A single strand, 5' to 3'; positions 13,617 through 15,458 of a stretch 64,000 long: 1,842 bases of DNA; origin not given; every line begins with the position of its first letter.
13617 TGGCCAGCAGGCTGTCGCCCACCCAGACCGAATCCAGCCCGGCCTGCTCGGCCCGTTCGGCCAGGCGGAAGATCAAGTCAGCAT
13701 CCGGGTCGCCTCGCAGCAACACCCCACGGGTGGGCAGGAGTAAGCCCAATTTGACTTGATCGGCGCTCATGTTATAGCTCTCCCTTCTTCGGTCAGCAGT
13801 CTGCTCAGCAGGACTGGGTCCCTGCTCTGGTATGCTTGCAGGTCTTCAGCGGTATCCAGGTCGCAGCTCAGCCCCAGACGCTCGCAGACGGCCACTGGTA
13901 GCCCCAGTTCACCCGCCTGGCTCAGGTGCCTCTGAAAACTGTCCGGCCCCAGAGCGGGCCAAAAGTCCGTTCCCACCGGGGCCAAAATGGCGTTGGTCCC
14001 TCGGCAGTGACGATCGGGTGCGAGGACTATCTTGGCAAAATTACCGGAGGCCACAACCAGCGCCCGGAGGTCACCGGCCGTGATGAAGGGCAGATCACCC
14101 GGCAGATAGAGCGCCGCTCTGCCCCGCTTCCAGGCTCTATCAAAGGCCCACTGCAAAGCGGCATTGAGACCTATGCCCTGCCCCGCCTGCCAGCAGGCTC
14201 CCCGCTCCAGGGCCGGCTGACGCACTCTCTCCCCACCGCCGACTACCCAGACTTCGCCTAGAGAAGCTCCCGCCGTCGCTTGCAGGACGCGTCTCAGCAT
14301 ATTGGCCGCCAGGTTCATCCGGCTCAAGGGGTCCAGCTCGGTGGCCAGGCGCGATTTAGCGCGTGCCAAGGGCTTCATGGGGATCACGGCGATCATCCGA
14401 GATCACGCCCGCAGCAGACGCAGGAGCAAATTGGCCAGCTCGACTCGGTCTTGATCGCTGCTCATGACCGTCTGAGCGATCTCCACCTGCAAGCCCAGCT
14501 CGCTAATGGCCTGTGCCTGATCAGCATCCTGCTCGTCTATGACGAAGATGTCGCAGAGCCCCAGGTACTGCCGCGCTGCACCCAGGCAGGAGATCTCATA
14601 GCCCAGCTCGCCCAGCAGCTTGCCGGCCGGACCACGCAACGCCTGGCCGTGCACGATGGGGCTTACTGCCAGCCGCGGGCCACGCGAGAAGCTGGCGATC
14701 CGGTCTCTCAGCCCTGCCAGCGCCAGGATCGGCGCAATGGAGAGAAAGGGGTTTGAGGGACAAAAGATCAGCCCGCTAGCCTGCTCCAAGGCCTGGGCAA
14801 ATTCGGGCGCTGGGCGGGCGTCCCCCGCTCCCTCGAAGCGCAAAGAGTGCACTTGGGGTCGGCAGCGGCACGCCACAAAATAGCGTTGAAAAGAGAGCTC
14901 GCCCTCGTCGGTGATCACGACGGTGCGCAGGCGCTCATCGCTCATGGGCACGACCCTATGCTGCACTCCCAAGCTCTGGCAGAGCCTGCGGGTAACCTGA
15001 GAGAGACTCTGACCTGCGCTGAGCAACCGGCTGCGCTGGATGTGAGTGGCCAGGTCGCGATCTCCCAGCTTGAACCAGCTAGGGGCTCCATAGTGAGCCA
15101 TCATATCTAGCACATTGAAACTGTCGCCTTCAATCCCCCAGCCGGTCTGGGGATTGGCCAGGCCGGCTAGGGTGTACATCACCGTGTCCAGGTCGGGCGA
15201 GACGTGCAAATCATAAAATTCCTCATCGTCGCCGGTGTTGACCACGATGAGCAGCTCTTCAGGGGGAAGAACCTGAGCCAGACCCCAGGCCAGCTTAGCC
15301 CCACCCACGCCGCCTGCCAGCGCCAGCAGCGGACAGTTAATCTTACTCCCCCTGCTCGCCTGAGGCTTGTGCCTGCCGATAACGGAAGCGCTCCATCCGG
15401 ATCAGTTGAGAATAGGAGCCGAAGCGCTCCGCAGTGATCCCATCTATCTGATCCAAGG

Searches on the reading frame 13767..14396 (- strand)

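Call 15: search_protein_families(library=pfam, proteins=[window:13767-14396:-], max_evalue=0.01)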
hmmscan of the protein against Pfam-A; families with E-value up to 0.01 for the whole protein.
window:13767-14396:- (209 aa): 2 families
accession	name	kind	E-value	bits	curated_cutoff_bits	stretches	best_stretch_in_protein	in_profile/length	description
PF01983.22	CofC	-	1.2e-17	64.3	22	1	1-187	1-180/217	Guanylyl transferase CofC like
PF12804.13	NTP_transf_3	-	2.4e-08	34.7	27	1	32-134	25-129/160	MobA-like NTP transferase domain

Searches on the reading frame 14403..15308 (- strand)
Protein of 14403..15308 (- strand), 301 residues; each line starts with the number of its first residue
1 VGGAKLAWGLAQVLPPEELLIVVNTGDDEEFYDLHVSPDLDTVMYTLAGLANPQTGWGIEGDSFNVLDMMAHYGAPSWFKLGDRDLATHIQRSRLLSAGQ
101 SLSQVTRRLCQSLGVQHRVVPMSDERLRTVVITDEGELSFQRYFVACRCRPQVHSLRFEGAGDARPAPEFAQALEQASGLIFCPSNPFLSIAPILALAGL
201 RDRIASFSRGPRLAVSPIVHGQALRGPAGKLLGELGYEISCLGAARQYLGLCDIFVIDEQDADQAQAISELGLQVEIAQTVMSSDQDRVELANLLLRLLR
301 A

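Call 15: search_protein_families(library=pfam, proteins=[window:14403-15308:-], max_evalue=0.01)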
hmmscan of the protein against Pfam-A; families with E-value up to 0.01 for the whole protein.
window:14403-15308:- (301 aa): 1 family
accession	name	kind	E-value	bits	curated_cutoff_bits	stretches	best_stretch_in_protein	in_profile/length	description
PF01933.23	CofD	-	3.6e-39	135.1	30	1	2-267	9-259/290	2-phospho-L-lactate transferase CofD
